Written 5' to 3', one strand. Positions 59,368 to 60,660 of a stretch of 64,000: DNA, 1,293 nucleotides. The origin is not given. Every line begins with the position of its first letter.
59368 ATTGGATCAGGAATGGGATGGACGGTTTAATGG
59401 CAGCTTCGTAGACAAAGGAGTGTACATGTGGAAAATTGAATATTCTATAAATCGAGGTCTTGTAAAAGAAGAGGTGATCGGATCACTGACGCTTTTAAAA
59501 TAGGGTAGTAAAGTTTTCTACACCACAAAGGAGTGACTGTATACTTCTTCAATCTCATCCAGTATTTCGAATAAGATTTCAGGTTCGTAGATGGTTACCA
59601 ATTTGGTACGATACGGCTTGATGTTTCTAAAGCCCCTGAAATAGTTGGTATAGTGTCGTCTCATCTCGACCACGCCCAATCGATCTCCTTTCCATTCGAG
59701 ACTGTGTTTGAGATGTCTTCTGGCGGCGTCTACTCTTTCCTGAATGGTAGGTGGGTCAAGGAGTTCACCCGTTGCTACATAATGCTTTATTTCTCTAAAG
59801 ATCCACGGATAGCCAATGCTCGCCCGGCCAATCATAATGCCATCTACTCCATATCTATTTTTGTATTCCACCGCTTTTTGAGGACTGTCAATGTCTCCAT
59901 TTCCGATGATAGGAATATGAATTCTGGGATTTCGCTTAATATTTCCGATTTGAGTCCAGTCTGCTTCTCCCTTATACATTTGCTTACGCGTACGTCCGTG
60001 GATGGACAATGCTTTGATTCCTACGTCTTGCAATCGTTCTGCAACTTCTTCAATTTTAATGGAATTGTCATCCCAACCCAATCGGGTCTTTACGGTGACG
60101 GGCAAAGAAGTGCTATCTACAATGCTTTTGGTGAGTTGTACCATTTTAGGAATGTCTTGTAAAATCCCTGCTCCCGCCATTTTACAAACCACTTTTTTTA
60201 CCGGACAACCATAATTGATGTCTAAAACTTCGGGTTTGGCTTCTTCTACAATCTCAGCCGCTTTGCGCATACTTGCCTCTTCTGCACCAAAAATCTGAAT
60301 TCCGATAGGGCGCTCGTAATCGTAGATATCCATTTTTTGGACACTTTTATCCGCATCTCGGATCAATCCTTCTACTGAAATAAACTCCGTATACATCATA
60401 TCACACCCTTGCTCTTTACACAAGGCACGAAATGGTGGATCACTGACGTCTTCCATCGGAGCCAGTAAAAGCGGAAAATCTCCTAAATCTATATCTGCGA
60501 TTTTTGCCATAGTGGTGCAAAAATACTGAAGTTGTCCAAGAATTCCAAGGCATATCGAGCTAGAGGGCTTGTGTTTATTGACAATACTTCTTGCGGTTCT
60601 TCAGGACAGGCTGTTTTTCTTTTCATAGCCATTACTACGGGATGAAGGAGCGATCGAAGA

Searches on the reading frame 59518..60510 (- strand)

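Call 16: search_protein_families(library=pfam, proteins=[window:59518-60510:-], max_evalue=0.001)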
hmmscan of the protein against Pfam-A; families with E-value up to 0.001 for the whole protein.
window:59518-60510:- (330 aa): 1 family
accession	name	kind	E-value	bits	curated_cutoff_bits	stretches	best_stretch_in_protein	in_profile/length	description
PF01207.24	Dus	-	3.5e-80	269.9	20.4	1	15-309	1-294/311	Dihydrouridine synthase (Dus)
